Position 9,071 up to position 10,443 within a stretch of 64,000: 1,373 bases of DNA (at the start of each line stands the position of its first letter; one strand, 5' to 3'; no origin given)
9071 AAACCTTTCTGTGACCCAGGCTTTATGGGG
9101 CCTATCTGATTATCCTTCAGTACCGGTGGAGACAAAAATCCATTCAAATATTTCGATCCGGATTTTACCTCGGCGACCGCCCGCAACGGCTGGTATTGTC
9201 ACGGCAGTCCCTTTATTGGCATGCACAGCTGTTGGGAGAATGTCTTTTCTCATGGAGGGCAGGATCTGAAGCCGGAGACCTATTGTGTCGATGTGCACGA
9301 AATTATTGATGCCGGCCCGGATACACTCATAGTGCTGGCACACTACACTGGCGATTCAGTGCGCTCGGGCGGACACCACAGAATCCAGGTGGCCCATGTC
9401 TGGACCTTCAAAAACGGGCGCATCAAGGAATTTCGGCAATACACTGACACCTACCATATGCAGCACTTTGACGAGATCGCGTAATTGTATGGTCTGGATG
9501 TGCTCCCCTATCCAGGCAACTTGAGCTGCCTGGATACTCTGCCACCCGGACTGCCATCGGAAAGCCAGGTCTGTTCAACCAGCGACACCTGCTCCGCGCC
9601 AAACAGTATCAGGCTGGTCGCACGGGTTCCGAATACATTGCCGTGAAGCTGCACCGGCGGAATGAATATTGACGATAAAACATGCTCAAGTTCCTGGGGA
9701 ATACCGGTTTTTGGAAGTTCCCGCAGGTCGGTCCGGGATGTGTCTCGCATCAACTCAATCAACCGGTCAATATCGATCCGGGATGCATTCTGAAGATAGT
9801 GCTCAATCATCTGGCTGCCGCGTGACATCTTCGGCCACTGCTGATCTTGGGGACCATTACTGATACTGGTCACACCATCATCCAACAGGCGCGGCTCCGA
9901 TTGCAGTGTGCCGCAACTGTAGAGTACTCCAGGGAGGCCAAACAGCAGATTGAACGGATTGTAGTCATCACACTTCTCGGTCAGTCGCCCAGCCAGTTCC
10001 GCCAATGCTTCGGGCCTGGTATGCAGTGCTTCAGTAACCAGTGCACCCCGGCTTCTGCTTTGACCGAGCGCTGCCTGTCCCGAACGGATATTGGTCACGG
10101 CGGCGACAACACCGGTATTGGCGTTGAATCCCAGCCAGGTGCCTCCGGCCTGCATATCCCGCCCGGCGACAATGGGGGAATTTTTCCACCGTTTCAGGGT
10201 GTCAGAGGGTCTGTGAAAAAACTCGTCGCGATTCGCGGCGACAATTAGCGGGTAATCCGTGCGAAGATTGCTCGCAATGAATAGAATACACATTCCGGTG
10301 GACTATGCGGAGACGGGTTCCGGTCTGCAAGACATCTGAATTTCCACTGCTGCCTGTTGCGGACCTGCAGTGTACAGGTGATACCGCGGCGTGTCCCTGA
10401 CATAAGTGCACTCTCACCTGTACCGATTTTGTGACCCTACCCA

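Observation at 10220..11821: mazEF cassette inserted between divergent genes, flanked by 237-bp direct repeats of the target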

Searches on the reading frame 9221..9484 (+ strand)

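Call 4: search_protein_families(library=pfam, proteins=[window:9221-9484:+], max_evalue=0.01)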
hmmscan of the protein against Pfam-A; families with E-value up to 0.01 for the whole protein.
window:9221-9484:+ (87 aa): 1 family
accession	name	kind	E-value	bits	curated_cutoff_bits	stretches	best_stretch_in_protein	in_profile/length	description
PF12680.13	SnoaL_2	-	8.6e-05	23.5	27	1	21-70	53-101/102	SnoaL-like domain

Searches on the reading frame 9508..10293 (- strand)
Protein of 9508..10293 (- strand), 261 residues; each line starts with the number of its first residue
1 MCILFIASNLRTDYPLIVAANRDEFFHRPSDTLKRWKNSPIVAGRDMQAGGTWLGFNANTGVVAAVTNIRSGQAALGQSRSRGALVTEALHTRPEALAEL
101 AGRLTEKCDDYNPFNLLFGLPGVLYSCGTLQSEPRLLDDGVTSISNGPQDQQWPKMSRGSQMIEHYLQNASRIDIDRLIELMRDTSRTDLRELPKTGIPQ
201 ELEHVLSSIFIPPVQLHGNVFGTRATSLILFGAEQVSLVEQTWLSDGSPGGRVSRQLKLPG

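Call 4: search_protein_families(library=pfam, proteins=[window:9508-10293:-], max_evalue=0.01)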
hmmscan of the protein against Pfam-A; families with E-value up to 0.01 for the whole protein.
window:9508-10293:- (261 aa): 1 family
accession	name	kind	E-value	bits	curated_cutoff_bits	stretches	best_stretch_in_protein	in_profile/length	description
PF05742.17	TANGO2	-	2.4e-53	182.3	22.6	1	1-243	1-255/257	Transport and Golgi organisation 2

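Call 7: find_encoding_contigs(protein=window:9508-10293:-, flank=6000, max_places=10)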
Protein window:9508-10293:- (261 aa): no gene with exactly this product is on record in the collection.

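Call 8: find_homologous_proteins(query=window:9508-10293:-, max_evalue=1e-20)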
Query window:9508-10293:- (261 aa): 5040 proteins with E <= 1e-20 among 8000 candidates; the best 120 are listed.
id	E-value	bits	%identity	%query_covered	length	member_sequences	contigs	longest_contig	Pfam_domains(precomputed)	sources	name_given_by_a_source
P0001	1.2e-170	583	99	100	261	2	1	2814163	PF05742.18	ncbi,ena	-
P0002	1.7e-80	288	52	100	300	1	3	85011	PF05742.18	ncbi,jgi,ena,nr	ncbi:MAG: NRDE family protein [Cellvibrionales bacterium]|nr:NRDE family protein [Cellvibrionales ba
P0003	8.4e-57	210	45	96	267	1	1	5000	PF05742.18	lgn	-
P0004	1.3e-56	210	43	99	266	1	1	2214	PF05742.18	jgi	jgi:uncharacterized protein with NRDE domain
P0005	8.1e-55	204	44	98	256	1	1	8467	PF05742.18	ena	-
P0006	2.7e-54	202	42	95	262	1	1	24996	PF05742.18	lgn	-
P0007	3.5e-54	202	44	95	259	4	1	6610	PF05742.18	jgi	-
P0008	3.5e-54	202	45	95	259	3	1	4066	PF05742.18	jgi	jgi:uncharacterized protein with NRDE domain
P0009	4.4e-54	201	45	97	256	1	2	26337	PF05742.18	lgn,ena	-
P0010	9.9e-54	200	44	95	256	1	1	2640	PF05742.18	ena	-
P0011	3.3e-53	198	44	97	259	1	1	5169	PF05742.18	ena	-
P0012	7.4e-53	197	43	97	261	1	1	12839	PF05742.18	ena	-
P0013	8.0e-53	197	43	92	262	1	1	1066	PF05742.18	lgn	-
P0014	1.1e-52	197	44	95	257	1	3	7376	PF05742.18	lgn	-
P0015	2.3e-52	196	42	95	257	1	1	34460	PF05742.18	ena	-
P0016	2.6e-52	195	43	95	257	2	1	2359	PF05742.18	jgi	jgi:uncharacterized protein with NRDE domain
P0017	2.7e-52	195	45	95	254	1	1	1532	PF05742.18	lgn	-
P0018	2.8e-52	195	45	95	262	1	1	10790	PF05742.18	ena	-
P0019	2.8e-52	195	43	95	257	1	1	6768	PF05742.18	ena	-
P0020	4.5e-52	195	44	93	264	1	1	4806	PF05742.18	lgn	-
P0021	4.9e-52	195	42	95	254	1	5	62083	PF05742.18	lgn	-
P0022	5.6e-52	194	42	95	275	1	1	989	PF05742.18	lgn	-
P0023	1.3e-51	193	44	96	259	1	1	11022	PF05742.18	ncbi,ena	-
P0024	1.6e-51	193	43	95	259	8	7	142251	PF05742.18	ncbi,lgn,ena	-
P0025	2.6e-51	192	44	95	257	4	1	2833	PF05742.18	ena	-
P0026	2.8e-51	192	43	94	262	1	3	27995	PF05742.18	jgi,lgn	-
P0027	4.1e-51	192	41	95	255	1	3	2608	PF05742.18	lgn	-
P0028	4.8e-51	191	45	93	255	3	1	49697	PF05742.18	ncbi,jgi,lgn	-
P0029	8.9e-51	190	45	92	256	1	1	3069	PF05742.18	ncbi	ncbi:MAG: NRDE family protein [bacterium]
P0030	1.0e-50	190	46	88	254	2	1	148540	PF05742.18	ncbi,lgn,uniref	ncbi:NRDE family protein [Shewanella atlantica]|uniref:NRDE family protein n=1 Tax=Shewanella atlant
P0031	1.1e-50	190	43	100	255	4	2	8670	PF05742.18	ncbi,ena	-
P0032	1.5e-50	190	43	99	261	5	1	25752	PF05742.18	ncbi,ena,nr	ncbi:MAG: NRDE family protein [Proteobacteria bacterium]|nr:NRDE family protein [Pseudomonadota bact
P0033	1.6e-50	190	43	95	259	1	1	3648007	PF05742.18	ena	-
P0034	1.8e-50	189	45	90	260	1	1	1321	PF05742.18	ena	-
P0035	2.3e-50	189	42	92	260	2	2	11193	PF05742.18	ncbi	-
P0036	5.3e-50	188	44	100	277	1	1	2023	PF05742.18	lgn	-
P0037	6.4e-50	188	43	99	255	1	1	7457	PF05742.18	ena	-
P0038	1.3e-49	187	43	97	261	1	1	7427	PF05742.18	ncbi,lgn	ncbi:MAG: NRDE family protein [Pseudomonadota bacterium]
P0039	1.3e-49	187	40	95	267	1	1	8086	PF05742.18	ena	-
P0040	1.6e-49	186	43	94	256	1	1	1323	PF05742.18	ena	-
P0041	2.5e-49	186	40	100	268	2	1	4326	PF05742.18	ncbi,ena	-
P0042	2.7e-49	186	41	98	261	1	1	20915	PF05742.18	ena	-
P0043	3.3e-49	185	43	90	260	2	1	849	PF05742.18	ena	-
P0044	3.9e-49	185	43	88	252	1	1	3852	PF05742.18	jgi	-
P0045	6.4e-49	184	44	88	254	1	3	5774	PF05742.18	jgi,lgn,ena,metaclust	metaclust:\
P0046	7.5e-49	184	45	88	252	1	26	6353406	PF05742.18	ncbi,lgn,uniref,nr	ncbi:hypothetical protein Sps_05539 [Shewanella psychrophila]|uniref:NRDE family protein n=1 Tax=She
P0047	7.9e-49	184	43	95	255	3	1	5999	PF05742.18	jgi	jgi:uncharacterized protein with NRDE domain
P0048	8.0e-49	184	42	93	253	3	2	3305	PF05742.18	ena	-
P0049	8.9e-49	184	44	89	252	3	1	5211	PF05742.18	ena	-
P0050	9.3e-49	184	44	88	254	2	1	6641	PF05742.18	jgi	-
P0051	1.3e-48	183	45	93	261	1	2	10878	PF05742.18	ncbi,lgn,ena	-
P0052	1.3e-48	183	41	98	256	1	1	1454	PF05742.18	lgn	-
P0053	1.3e-48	183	42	95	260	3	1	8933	PF05742.18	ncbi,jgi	ncbi:MAG: hypothetical protein ACI9IA_000973 [Enterobacterales bacterium]|jgi:uncharacterized protei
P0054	2.0e-48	183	45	88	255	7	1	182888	PF05742.18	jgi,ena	-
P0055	2.2e-48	183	42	92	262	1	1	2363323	PF05742.18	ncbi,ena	-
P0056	2.9e-48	182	45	88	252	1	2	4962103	PF05742.18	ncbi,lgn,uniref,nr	ncbi:NRDE family protein [Shewanella violacea]|uniref:NRDE family protein n=1 Tax=Shewanella violace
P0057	3.0e-48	182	41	93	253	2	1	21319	PF05742.18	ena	-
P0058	3.5e-48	182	44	88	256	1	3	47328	PF05742.18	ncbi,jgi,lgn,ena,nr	ncbi:MAG: hypothetical protein COA74_12935 [Gammaproteobacteria bacterium]|nr:MAG: hypothetical prot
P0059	3.5e-48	182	44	95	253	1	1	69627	PF05742.18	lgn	-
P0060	4.1e-48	182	43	94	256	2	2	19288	PF05742.18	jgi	jgi:uncharacterized protein with NRDE domain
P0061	4.2e-48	182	41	90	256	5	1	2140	PF05742.18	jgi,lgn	-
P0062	5.9e-48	181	44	95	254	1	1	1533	PF05742.18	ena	-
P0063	7.5e-48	181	40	99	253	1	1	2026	PF05742.18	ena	-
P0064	9.1e-48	181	42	94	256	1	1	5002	PF05742.18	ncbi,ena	-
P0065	1.4e-47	180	43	93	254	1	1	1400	PF05742.18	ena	-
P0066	2.2e-47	179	46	88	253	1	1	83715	PF05742.18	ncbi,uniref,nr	ncbi:NRDE family protein [Shewanella sp. Isolate11]|uniref:NRDE family protein n=1 Tax=Shewanella sp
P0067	2.5e-47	179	43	96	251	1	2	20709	PF05742.18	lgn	-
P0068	2.8e-47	179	43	92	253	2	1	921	PF05742.18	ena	-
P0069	3.0e-47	179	43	88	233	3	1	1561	PF05742.18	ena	-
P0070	3.2e-47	179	45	88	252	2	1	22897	PF05742.18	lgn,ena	-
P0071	3.8e-47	179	43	95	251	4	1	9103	PF05742.18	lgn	-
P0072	3.9e-47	179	43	99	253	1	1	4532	PF05742.18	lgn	-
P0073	3.9e-47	178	41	95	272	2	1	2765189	PF05742.18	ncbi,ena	-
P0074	5.0e-47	178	43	95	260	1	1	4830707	PF05742.18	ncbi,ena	-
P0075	5.7e-47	178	41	98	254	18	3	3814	PF05742.18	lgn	-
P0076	5.8e-47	178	42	95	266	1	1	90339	PF05742.18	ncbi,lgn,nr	ncbi:MAG: NRDE family protein [Acidiferrobacterales bacterium]|nr:NRDE family protein [Acidiferrobac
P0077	5.9e-47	178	44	88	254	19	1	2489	PF05742.18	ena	-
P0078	6.9e-47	178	42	88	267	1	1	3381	PF05742.18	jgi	-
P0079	7.7e-47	178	42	96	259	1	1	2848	PF05742.18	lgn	-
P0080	7.9e-47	177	43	96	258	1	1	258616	PF05742.18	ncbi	-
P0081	8.9e-47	177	42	93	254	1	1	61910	PF05742.18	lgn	-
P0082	1.1e-46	177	40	97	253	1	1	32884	PF05742.18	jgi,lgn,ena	-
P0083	1.1e-46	177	43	96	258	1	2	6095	PF05742.18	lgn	-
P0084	1.2e-46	177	45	92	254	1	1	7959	PF05742.18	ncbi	ncbi:MAG: NRDE family protein [Pseudomonadales bacterium]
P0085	1.3e-46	177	40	97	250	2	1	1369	PF05742.18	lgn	-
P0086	1.4e-46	177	42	88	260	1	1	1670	PF05742.18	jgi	-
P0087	1.5e-46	177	40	90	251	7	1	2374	PF05742.18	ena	-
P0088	1.5e-46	177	41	97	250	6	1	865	PF05742.18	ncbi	-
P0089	1.6e-46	176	45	88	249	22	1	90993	PF05742.18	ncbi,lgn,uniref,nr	ncbi:NRDE family protein [Shewanella sp. SR43-4]|uniref:NRDE family protein n=1 Tax=Shewanella sp. S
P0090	1.7e-46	176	42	98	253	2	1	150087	PF05742.18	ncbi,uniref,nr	ncbi:NRDE family protein [Shewanella salipaludis]|uniref:NRDE family protein n=1 Tax=Shewanella sali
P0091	1.9e-46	176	40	98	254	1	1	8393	PF05742.18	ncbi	-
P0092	1.9e-46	176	46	88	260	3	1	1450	PF05742.18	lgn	-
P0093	2.0e-46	176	42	93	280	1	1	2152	PF05742.18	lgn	-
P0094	2.3e-46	176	42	100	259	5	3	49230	PF05742.18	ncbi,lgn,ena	-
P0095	2.7e-46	176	44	95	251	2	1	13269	PF05742.18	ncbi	ncbi:MAG: NRDE family protein [Pseudomonadales bacterium]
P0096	2.7e-46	176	41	99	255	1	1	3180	PF05742.18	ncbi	ncbi:MAG: NRDE family protein [Planctomycetota bacterium]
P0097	2.9e-46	176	46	88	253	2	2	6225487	PF05742.18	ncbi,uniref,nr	ncbi:NRDE family protein [Shewanella eurypsychrophilus]|uniref:NRDE family protein n=1 Tax=Shewanell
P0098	3.0e-46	176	40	95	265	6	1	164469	PF05742.18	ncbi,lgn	-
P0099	3.1e-46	176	43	93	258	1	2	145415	PF05742.18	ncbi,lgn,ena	-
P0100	3.1e-46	176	44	95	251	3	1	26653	PF05742.18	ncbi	-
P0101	3.2e-46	175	43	90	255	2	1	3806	PF05742.18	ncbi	-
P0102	3.5e-46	175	45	88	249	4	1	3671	PF05742.18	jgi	jgi:uncharacterized protein with NRDE domain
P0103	3.7e-46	175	41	99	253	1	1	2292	PF05742.18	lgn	-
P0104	3.7e-46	175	45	88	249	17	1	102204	PF05742.18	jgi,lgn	jgi:uncharacterized protein with NRDE domain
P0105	3.9e-46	175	43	95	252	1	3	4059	PF05742.18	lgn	-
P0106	4.0e-46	175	46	88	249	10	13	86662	PF05742.18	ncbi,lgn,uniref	ncbi:NRDE family protein [Shewanella sp.]|uniref:NRDE family protein n=1 Tax=Shewanella sp. TaxID=50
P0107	4.0e-46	175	42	95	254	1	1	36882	PF05742.18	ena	-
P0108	4.0e-46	175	40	99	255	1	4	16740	PF05742.18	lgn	-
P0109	4.5e-46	175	39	96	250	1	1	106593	PF05742.18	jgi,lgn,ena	-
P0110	4.7e-46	175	44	95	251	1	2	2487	PF05742.18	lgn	-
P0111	4.9e-46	175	42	95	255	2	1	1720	PF05742.18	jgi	jgi:uncharacterized protein with NRDE domain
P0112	5.1e-46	175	43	90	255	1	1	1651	PF05742.18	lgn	-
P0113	5.4e-46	175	42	95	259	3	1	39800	PF05742.18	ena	-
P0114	5.7e-46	175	40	92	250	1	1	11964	PF05742.18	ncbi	-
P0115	6.7e-46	174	40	97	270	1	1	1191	PF05742.18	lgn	-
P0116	9.2e-46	174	40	100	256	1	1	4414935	PF05742.18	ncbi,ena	-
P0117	9.5e-46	174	42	98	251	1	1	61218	PF05742.18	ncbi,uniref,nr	ncbi:NRDE family protein [Shewanella sp. AS1]|uniref:NRDE family protein n=1 Tax=Shewanella sp. AS1 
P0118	1.0e-45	174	42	88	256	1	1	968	PF05742.18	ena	-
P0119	1.4e-45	173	43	99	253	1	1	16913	PF05742.18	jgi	-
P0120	1.4e-45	173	42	88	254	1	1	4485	PF05742.18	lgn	-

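Call 10: find_encoding_contigs(protein=P0001, flank=10000, max_places=6)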
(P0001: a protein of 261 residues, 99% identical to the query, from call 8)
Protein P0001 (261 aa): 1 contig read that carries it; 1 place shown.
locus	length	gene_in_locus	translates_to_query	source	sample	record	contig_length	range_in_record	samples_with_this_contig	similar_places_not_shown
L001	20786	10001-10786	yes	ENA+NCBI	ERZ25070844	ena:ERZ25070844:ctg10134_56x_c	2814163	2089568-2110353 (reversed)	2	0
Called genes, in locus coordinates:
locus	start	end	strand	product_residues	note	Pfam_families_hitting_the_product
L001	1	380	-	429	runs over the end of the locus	PF02844:GARS_N, PF01071:GARS_A, PF02786:CPSase_L_D2 (weak), PF02843:GARS_C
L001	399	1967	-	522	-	PF02142:MGS, PF01808:AICARFT_IMPCHas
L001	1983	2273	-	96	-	PF02954:HTH_8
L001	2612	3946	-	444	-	PF13717:Zn_ribbon_4, PF13719:Zn_ribbon_5 (weak), PF11906:DUF3426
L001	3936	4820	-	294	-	PF06325:PrmA, PF05175:MTS (weak)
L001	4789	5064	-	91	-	PF01220:DHquinase_II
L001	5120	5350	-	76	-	-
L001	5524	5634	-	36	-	-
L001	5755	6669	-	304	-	PF06516:NUP (weak), PF01048:PNP_UDP_1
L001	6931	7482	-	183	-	-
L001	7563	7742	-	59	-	-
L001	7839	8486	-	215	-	PF00753:Lactamase_B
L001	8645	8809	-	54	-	-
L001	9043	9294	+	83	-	PF04014:MazE_antitoxin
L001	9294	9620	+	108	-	PF02452:PemK_toxin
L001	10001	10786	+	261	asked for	PF05742:TANGO2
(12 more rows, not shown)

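Call 11: find_encoding_contigs(protein=P0002, flank=8000, max_places=6)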
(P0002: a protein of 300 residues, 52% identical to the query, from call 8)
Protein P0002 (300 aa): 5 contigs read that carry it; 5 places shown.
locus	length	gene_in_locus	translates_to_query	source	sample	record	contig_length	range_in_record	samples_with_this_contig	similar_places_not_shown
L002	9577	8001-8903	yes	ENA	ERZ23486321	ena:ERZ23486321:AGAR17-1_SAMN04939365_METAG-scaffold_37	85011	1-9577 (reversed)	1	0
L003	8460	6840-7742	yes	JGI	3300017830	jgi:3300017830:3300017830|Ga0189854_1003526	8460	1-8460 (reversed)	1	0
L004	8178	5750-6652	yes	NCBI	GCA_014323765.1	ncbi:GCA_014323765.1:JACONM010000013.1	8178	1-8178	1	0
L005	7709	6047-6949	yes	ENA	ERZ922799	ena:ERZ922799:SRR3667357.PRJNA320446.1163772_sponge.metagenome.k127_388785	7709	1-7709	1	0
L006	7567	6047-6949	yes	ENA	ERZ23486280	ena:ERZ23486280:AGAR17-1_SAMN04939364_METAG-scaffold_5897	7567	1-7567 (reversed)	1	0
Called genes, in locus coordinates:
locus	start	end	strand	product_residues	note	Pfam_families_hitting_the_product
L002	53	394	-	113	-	-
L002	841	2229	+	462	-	PF00275:EPSP_synthase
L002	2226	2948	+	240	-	PF13189:Cytidylate_kin2 (weak), PF02224:Cytidylate_kin, PF13207:AAA_17 (faint)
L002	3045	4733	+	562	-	PF17092:PCB_OB (faint), PF21710:Spt6_S1 (faint), PF00575:S1, PF23459:S1_RRP5 (weak), PF00575:S1, PF23459:S1_RRP5 (weak), PF00575:S1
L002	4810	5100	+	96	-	PF00216:Bac_DNA_binding, PF18291:HU-HIG (weak)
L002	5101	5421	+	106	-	PF06305:LapA_dom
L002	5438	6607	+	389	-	PF13176:TPR_7 (faint), PF18073:Zn_ribbon_LapB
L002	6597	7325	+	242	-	PF00215:OMPdecase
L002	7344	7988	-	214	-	PF00753:Lactamase_B, PF12706:Lactamase_B_2 (weak)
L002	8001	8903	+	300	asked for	PF05742:TANGO2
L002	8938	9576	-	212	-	?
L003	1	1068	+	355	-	?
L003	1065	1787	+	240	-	PF13189:Cytidylate_kin2 (weak), PF02224:Cytidylate_kin, PF13207:AAA_17 (faint)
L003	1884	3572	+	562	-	PF17092:PCB_OB (faint), PF21710:Spt6_S1 (faint), PF00575:S1, PF23459:S1_RRP5 (weak), PF00575:S1, PF23459:S1_RRP5 (weak), PF00575:S1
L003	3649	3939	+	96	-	PF00216:Bac_DNA_binding, PF18291:HU-HIG (weak)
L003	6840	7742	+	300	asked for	PF05742:TANGO2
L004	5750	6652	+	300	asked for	PF05742:TANGO2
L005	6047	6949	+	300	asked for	PF05742:TANGO2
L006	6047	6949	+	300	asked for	PF05742:TANGO2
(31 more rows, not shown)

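Call 30: find_related_loci(query=window:9508-10293:-, collection=genome_contigs, flank=6000)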
Query window:9508-10293:- (261 aa) in genome_contigs; peptide patterns used: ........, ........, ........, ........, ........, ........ (x = any residue, [..] = any of these).
129 stretches matched a pattern; 81 encode a relative of the query (tblastn E <= 1e-3); the best 80 are kept; 80 distinct loci.
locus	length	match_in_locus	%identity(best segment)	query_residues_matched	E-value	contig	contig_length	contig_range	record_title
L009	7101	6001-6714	45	1-243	4e-58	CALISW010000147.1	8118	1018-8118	MAG: uncultured Thiotrichales bacterium isolate R4_Bin_Bin_73_sub_1 genome assembly, contig: c_000002908356, whole genom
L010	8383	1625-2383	43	1-260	8e-57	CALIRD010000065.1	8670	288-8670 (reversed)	MAG: uncultured Thiotrichales bacterium isolate R4_Bin_METABAT__78_1 genome assembly, contig: c_000004882535, whole geno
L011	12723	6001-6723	44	1-247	2e-53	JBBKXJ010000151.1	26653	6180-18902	MAG: Pseudomonadales bacterium isolate metabat_bins.161 k119_472537, whole genome shotgun sequence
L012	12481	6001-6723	44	1-247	4e-53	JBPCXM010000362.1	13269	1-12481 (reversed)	MAG: Pseudomonadales bacterium isolate MAG_seacave_111 S1Ck127_6870342, whole genome shotgun sequence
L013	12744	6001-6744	39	1-257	2e-49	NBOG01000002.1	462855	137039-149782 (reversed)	Cognaticolwellia sediminilitoris strain KCTC 52213 scaffold2, whole genome shotgun sequence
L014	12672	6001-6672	38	1-230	2e-44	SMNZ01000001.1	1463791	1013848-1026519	Alteromonadaceae bacterium M269 M269_contig_1, whole genome shotgun sequence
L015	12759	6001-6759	33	1-259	6e-41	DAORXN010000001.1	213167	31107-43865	MAG TPA_asm: Syntrophales bacterium isolate AMR_MDS_1986 NODE_27_length_213167_cov_158.336945, whole genome shotgun sequ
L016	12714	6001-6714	36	1-243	5e-41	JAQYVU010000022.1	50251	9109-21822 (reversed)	MAG: Desulfococcaceae bacterium isolate SF_100_bin68 SF_100_bin.68.orig_100_contig-145_1294, whole genome shotgun sequen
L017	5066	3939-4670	35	1-247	4e-40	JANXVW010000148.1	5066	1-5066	MAG: Betaproteobacteria bacterium isolate GL140_1_metabat_206_sub GL140_1_k141_1173408, whole genome shotgun sequence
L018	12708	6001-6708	33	1-243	8e-40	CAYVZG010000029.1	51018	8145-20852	MAG TPA_asm: uncultured Desulfobacula sp. isolate binchicken_co141_614 genome assembly, contig: NODE_2824_length_51018_c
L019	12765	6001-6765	34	1-259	1e-39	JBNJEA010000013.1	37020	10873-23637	MAG: Thermodesulfobacteriota bacterium isolate Y23_30dBSe4.bin.113 NODE_534_length_37020_cov_5.108041, whole genome shot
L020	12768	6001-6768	36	1-260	1e-39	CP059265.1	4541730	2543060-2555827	MAG: Candidatus Thiothrix singaporensis isolate SSD2 chromosome, complete genome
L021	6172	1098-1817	39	1-243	2e-39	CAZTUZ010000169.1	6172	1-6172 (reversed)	MAG TPA_asm: uncultured Thiothrix sp. isolate binchicken_co35_324 genome assembly, contig: NODE_12295_length_6172_cov_4.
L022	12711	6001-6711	36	1-241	7e-39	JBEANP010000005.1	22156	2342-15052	MAG: Pseudomonadota bacterium isolate marshallgulch_2019_sw_WHONDRS-S19S_0035_A_bin.4 scaffold_0000055, whole genome sho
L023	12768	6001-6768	38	1-260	3e-38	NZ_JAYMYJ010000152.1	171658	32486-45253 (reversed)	Candidatus Thiothrix sp. SCUT-1 NODE_76_length_171658_cov_103.692768, whole genome shotgun sequence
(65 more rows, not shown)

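Call 52: search_protein_families(library=ncbifam, proteins=[window:9508-10293:-], max_evalue=0.001)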
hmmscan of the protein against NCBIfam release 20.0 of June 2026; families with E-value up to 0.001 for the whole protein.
window:9508-10293:- (261 aa): 0 families

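Call 68: search_protein_families(library=pfam, proteins=[L092:11134-12210:-, L092:12207-12602:-], max_evalue=0.01)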
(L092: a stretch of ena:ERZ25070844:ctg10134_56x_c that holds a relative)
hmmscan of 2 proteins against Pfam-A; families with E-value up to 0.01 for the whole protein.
L092:11134-12210:- (358 aa): 2 families
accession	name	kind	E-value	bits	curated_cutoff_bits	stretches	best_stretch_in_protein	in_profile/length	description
PF04754.18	Transposase_31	-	3.4e-46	157.8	21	1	15-199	1-182/203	Putative transposase, YhgA-like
PF14261.11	DUF4351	-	0.00023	21.6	25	1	298-351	2-55/59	Domain of unknown function (DUF4351)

L092:12207-12602:- (131 aa): 0 families
